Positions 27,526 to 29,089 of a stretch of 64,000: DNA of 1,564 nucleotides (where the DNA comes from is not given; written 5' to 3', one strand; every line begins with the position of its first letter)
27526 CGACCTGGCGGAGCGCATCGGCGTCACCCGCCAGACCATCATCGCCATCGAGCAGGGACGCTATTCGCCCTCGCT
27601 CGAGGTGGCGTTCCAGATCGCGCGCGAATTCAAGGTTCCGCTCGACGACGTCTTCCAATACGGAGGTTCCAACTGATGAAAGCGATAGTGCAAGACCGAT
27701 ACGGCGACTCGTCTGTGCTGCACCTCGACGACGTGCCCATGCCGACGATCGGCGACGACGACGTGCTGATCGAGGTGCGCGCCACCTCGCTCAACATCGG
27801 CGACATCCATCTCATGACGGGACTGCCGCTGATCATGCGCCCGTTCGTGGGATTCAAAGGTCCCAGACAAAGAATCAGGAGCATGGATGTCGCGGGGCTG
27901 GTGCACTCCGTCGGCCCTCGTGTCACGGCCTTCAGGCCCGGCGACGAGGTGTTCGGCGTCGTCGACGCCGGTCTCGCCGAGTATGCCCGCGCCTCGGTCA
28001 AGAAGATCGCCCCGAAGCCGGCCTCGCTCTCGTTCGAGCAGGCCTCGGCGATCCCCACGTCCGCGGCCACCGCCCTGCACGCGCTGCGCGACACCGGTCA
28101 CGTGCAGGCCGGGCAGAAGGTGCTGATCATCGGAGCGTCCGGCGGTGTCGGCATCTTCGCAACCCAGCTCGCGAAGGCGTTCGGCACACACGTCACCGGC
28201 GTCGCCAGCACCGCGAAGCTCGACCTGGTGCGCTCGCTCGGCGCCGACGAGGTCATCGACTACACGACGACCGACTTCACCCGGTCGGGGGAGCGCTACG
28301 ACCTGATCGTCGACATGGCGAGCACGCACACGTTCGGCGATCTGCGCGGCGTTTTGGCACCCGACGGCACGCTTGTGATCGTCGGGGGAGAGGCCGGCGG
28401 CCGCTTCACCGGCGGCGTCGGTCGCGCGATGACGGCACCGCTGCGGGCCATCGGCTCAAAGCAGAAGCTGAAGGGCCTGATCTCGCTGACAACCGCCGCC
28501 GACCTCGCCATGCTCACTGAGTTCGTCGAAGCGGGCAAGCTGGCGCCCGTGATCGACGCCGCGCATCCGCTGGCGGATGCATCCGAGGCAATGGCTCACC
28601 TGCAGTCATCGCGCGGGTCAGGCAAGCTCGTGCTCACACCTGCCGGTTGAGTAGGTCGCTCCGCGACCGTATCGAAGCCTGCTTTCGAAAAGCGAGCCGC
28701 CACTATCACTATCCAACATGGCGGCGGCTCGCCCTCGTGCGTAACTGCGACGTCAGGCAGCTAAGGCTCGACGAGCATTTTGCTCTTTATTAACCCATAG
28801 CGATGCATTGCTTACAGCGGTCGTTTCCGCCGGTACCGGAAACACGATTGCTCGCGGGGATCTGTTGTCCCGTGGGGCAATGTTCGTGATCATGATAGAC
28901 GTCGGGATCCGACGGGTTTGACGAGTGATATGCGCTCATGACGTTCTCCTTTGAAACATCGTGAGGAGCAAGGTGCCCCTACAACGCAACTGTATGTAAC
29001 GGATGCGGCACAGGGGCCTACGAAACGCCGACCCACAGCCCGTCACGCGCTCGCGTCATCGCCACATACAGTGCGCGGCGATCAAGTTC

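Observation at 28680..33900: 5.2-kb low-GC island wedged between native genes: candidate defence island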

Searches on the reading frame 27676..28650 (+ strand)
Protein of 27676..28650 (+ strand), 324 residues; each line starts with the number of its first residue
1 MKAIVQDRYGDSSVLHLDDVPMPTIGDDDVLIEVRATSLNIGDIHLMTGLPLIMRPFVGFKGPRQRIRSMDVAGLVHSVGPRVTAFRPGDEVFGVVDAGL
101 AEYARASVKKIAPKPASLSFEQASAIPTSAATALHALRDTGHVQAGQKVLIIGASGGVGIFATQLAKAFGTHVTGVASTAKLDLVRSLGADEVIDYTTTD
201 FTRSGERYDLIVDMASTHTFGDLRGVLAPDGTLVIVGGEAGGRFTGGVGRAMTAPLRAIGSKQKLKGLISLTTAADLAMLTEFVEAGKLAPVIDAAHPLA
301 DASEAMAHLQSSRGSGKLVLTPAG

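Call 4: search_protein_families(library=pfam, proteins=[window:27676-28650:+], max_evalue=0.01)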
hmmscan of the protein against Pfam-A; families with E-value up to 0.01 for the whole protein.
window:27676-28650:+ (324 aa): 5 families
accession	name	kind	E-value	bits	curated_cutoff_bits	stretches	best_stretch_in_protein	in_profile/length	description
PF13602.12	ADH_zinc_N_2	-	2.4e-26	93.7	27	1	188-320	1-134/134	Zinc-binding dehydrogenase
PF00107.32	ADH_zinc_N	-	4.6e-16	59.4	31.8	1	157-240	1-91/129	Zinc-binding dehydrogenase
PF08240.17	ADH_N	-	3.6e-10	40.5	23.5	1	26-110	1-98/104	Alcohol dehydrogenase GroES-like domain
PF12242.14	Eno-Rase_NADH_b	-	0.0019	18.4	23.4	1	139-176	32-69/79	NAD(P)H binding domain of trans-2-enoyl-CoA reductase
PF08541.16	ACP_syn_III_C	-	0.0067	17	26.6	0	129-163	52-86/90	3-Oxoacyl-[acyl-carrier-protein (ACP)] synthase III C terminal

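Call 14: find_related_loci(query=window:27676-28650:+, collection=genome_contigs, flank=10000)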
Query window:27676-28650:+ (324 aa) in genome_contigs; peptide patterns used: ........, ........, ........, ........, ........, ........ (x = any residue, [..] = any of these).
390 stretches matched a pattern; 60 encode a relative of the query (tblastn E <= 1e-3); 60 distinct loci.
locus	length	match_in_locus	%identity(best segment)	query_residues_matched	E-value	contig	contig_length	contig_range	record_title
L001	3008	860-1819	69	1-320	2e-135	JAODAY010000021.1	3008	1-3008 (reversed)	MAG: Microbacteriaceae bacterium isolate RYN_62 scaffold_1036821, whole genome shotgun sequence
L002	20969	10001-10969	52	1-321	4e-101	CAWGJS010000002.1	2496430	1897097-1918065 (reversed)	MAG: uncultured Actinomycetota bacterium isolate MFD02579.bin.1.115 genome assembly, contig: contig_2596, whole genome s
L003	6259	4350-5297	55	6-322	4e-99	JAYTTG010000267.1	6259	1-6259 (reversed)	MAG: Microbacteriaceae bacterium isolate GFS_5326 GFS_5326_266, whole genome shotgun sequence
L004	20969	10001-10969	50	1-321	7e-98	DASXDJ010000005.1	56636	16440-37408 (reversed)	MAG TPA_asm: Streptosporangiaceae bacterium isolate SMAG_U5083 k141_2729958, whole genome shotgun sequence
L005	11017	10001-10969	52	1-321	1e-97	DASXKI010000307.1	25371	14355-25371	MAG TPA_asm: Streptosporangiaceae bacterium isolate SMAG_U5272 k141_1898981, whole genome shotgun sequence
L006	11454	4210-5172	51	1-321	4e-96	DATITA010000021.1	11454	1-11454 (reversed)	MAG TPA_asm: Candidatus Dormiibacterota bacterium isolate SMAG_U15943 k141_390393, whole genome shotgun sequence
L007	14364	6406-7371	49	1-323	2e-94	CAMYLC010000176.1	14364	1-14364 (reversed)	MAG: Thermoanaerobaculia bacterium isolate FCS_M_Acidobacteriota_05 genome assembly, contig: scaffold_7899, whole genome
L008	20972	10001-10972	51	1-323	4e-93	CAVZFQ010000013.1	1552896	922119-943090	MAG: uncultured Actinomycetes bacterium isolate MFD05567.bin.1.192 genome assembly, contig: contig_2769, whole genome sh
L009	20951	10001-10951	52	1-321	6e-93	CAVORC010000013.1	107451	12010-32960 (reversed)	MAG: uncultured Chloroflexia bacterium isolate MFD09964.bin.2.61 genome assembly, contig: contig_23958, whole genome sho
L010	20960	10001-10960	49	1-321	2e-92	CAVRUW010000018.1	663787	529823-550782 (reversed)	MAG: uncultured Acidobacteriota bacterium isolate MFD02840.bin.1.220 genome assembly, contig: contig_61141, whole genome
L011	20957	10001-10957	50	1-323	6e-92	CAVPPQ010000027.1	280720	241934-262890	MAG: uncultured Chloroflexia bacterium isolate MFD09848.bin.1.119 genome assembly, contig: contig_802, whole genome shot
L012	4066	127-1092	48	1-321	5e-91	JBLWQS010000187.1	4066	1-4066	MAG: Acidimicrobiia bacterium isolate Y21vigr1_06 NODE_187_length_4066_cov_4.081526, whole genome shotgun sequence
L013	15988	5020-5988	48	1-322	3e-90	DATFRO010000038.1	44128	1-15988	MAG TPA_asm: Steroidobacteraceae bacterium isolate SMAG_U9360 k141_3434836, whole genome shotgun sequence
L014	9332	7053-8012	47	1-321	1e-91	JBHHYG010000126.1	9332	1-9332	MAG: Acidobacteriota bacterium isolate Maj_2_bin.65 NODE_4239_length_9332_cov_7.034817, whole genome shotgun sequence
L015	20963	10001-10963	47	1-321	3e-89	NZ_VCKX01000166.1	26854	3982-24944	Nonomuraea zeae strain DSM 100528 NODE_166_length_26854_cov_22.8624, whole genome shotgun sequence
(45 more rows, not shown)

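Call 16: find_encoding_contigs(protein=window:27676-28650:+, flank=10000, max_places=10)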
Protein window:27676-28650:+ (324 aa): 1 contig read that carries it; 1 place shown.
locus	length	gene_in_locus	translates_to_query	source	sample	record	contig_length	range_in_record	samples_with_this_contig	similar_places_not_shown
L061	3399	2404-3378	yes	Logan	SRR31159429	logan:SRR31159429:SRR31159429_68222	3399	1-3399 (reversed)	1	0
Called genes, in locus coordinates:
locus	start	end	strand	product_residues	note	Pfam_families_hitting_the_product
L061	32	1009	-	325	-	PF08240:ADH_N, PF00107:ADH_zinc_N, PF13460:NAD_binding_10 (weak), PF13602:ADH_zinc_N_2 (weak)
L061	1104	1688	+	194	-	PF00440:TetR_N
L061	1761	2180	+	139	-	-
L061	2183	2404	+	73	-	PF12844:HTH_19, PF13443:HTH_26 (weak), PF13560:HTH_31, PF01381:HTH_3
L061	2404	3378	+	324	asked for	PF08240:ADH_N, PF00107:ADH_zinc_N, PF13602:ADH_zinc_N_2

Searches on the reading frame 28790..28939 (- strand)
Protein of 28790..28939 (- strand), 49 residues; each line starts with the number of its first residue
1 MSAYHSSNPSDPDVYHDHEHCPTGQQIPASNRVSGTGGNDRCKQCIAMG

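Call 4: search_protein_families(library=pfam, proteins=[window:28790-28939:-], max_evalue=0.01)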
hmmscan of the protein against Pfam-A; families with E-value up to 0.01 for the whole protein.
window:28790-28939:- (49 aa): 0 families

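Call 5: search_protein_families(library=padloc, proteins=[window:28790-28939:-], max_evalue=0.01)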
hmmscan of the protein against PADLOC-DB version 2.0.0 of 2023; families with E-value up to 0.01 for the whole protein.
window:28790-28939:- (49 aa): 0 families

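Call 50: search_protein_families(library=ncbifam, proteins=[window:28790-28939:-], max_evalue=0.1)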
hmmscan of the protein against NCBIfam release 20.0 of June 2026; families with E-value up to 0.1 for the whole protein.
window:28790-28939:- (49 aa): 0 families

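Call 67: list_cluster_members(proteins=[window:28790-28939:-, window:29018-31105:-, window:31252-32973:+, window:32970-33842:+, window:27676-28650:+, window:34544-35287:+])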
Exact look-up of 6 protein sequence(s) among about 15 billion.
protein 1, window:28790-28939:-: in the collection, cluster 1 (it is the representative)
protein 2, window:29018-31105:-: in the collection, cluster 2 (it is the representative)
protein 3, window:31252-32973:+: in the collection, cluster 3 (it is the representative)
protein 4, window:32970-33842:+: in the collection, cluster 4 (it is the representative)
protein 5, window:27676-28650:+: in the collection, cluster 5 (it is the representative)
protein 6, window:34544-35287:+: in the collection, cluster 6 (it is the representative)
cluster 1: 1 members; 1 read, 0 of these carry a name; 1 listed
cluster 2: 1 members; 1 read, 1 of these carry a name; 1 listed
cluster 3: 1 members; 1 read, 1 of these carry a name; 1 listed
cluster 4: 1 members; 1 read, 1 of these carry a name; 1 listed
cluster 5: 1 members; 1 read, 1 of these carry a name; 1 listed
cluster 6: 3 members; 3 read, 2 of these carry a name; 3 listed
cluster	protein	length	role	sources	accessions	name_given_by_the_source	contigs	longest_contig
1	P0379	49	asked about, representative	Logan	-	-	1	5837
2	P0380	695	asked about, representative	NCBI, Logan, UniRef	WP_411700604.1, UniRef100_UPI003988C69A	3'-5' exonuclease [Conyzicola sp.] | nuclease-related domain-containing DEAD/DEAH box helicase n=1 Tax=Conyzicola sp. ...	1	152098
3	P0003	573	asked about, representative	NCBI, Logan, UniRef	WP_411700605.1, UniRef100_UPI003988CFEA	AAA family ATPase [Conyzicola sp.] | AAA family ATPase n=1 Tax=Conyzicola sp. TaxID=1969404 RepID=UPI003988CFEA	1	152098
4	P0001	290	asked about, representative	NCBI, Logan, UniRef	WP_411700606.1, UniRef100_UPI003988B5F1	hypothetical protein [Conyzicola sp.] | hypothetical protein n=1 Tax=Conyzicola sp. TaxID=1969404 RepID=UPI003988B5F1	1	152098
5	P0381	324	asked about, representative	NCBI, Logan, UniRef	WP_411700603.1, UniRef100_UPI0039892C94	NAD(P)-dependent alcohol dehydrogenase [Conyzicola sp.] | NAD(P)-dependent alcohol dehydrogenase n=1 Tax=Conyzicola sp. TaxID=1969404 ...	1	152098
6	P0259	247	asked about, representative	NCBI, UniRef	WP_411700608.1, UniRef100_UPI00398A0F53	polyphosphate polymerase domain-containing protein [Conyzicola sp.] | polyphosphate polymerase domain-containing protein n=1 Tax=Conyzicola sp. TaxID=1969404 ...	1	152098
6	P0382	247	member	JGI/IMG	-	hypothetical protein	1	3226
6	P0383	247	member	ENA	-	-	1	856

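Call 68: find_encoding_contigs(protein=P0382, flank=10000, max_places=3)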
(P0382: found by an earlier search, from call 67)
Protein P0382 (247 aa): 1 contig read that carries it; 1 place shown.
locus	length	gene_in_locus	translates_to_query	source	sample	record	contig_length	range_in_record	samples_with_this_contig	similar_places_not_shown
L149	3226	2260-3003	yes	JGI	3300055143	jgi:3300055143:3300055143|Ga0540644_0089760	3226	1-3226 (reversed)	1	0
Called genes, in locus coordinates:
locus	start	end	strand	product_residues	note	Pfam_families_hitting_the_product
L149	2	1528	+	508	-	?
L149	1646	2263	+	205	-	PF16316:DUF4956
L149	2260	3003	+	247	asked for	PF09359:VTC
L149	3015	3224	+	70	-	?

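Call 97: search_dna_similar(query=window:28793-28939:-, collection=plasmids, mode=protein, max_evalue=0.01, max_rows=15)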
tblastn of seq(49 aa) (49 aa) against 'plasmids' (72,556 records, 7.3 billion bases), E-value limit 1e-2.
Records with a match: 5; places in all: 5; records where one place covers at least 80% of the query: 5.
Best place of each record, by identity: 60-80% 1; <60% 4.
By first word of the organism name: Curtobacterium 2; Arthrobacter 1; Dietzia 1; Bradyrhizobium 1.
By predicted mobility (MOB-suite, as given by PLSDB): non-mobilizable 2; mobilizable 2; conjugative 1.
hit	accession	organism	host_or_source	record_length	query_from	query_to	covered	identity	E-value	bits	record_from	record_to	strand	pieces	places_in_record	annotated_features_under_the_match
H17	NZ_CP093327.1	Arthrobacter sulfonylureivorans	whole organism,grassland soil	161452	4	48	92%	62.2%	5e-11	62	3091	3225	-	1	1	none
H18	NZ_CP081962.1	Curtobacterium sp. TC1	Medicago sativa,cell culture,seed ...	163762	1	45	92%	55.6%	6e-9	56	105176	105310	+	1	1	none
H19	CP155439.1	Dietzia kunjamensis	cell culture,moss extract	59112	1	45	92%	55.6%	7e-8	53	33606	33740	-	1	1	GIY-YIG nuclease family protein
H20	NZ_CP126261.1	Curtobacterium sp. MCJR17_020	-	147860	1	45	92%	53.3%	4e-8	53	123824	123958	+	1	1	none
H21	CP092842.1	Bradyrhizobium sp. 62B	Arachis hypogaea L.,cell ...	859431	4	45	86%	40.5%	2e-3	40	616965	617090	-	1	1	none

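Call 98: get_annotated_region(hit=H17, flank=5000)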
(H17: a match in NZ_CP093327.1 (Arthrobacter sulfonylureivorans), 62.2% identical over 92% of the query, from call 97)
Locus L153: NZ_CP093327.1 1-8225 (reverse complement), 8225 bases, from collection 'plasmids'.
description: Arthrobacter sulfonylureivorans strain S4-C24 plasmid p1, complete sequence
organism: Arthrobacter sulfonylureivorans (NCBI taxid 2486855)
taxonomy: Bacteria; Actinomycetota; Actinomycetes; Micrococcales; Micrococcaceae; Arthrobacter; Arthrobacter sulfonylureivorans
host: -; source: whole organism,grassland soil; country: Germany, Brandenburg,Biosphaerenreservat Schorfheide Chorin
typing (MOB-suite, as given by PLSDB): conjugative; relaxase MOBP; mating-pair formation MPF_T
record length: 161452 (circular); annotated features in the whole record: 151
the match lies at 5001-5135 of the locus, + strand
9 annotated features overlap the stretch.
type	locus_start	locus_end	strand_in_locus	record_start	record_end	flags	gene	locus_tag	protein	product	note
CDS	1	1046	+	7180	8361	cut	-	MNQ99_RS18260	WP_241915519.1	alpha-D-ribose 1-methylphosphonate 5-triphosphate diphosphatase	-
CDS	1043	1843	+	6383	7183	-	-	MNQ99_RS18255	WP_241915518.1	inositol monophosphatase family protein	-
CDS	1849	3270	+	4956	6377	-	-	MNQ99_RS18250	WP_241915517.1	MFS transporter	GO:0055085 - transmembrane transport [Evidence IEA]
CDS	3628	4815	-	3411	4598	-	-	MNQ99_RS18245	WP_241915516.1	ATP-binding protein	-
CDS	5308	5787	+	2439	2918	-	-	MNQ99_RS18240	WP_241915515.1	HNH endonuclease family protein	-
CDS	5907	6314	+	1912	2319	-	-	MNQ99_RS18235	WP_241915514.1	hypothetical protein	-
CDS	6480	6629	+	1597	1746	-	-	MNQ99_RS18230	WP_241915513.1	hypothetical protein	-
CDS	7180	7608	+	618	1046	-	-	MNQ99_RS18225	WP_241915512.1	hypothetical protein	-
CDS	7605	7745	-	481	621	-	-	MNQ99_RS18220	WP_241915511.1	hypothetical protein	-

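Call 99: get_annotated_region(hit=H19, flank=5000)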
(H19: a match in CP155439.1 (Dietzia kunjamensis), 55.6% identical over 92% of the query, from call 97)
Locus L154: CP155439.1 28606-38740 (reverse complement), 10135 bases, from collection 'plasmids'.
description: Dietzia kunjamensis strain BIM B-2035 plasmid pDK2035-59, complete sequence
organism: Dietzia kunjamensis (NCBI taxid 322509)
taxonomy: Bacteria; Actinomycetota; Actinomycetes; Mycobacteriales; Dietziaceae; Dietzia; Dietzia kunjamensis
host: -; source: cell culture,moss extract; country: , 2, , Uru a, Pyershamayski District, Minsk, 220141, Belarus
typing (MOB-suite, as given by PLSDB): mobilizable; relaxase MOBF
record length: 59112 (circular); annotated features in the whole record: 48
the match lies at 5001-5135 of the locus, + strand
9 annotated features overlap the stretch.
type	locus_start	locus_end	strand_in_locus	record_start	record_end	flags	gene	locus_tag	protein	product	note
CDS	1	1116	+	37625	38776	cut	-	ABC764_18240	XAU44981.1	IS30 family transposase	-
CDS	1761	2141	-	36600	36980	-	-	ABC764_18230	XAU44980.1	hypothetical protein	-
CDS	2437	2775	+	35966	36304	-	-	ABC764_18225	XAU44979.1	Lsr2 family protein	-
CDS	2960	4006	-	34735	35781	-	-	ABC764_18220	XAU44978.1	oxygenase MpaB family protein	-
CDS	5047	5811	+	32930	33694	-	-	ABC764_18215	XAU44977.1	GIY-YIG nuclease family protein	-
CDS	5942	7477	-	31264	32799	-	-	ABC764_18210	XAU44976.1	long-chain fatty acid--CoA ligase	-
CDS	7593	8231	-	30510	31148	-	-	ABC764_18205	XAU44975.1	TetR/AcrR family transcriptional regulator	-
CDS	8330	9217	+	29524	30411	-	-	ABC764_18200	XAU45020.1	CoA transferase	-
CDS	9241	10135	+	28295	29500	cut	-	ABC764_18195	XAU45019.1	thiolase family protein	-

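Call 100: get_annotated_region(hit=H18, flank=5000)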
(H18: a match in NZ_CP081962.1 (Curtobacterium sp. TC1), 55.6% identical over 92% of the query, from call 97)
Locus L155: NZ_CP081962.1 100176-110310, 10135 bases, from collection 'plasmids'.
description: Curtobacterium sp. TC1 plasmid pTCL, complete sequence
organism: Curtobacterium sp. TC1 (NCBI taxid 2862880)
taxonomy: Bacteria; Actinomycetota; Actinomycetes; Micrococcales; Microbacteriaceae; Curtobacterium; Curtobacterium sp. TC1
host: -; source: Medicago sativa,cell culture,seed coat,seed coat; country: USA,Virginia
typing (MOB-suite, as given by PLSDB): non-mobilizable
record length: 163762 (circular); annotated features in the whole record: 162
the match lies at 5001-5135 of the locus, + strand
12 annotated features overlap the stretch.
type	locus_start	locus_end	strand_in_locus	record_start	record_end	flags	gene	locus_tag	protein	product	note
CDS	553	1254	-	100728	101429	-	-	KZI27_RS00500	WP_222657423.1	DUF3800 domain-containing protein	-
CDS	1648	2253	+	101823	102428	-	-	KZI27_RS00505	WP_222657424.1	GNAT family N-acetyltransferase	-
CDS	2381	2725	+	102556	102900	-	-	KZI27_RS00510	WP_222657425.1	Lsr2 family protein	-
CDS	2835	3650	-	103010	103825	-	-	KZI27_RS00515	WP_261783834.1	hypothetical protein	-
CDS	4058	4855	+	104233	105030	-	-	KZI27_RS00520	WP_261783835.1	G5 domain-containing protein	-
CDS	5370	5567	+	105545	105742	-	-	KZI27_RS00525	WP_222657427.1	hypothetical protein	-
CDS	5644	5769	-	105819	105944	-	-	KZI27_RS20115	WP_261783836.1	hypothetical protein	-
CDS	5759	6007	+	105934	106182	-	-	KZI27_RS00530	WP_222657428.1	DUF4913 domain-containing protein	-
CDS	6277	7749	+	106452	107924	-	-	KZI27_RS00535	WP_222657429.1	TIR domain-containing protein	GO:0007165 - signal transduction [Evidence IEA]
CDS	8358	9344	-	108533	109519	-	-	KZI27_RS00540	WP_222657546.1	caspase family protein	-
CDS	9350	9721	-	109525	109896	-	-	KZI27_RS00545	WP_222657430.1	TIR domain-containing protein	-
CDS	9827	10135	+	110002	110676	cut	-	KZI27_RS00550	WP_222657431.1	DUF6338 family protein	-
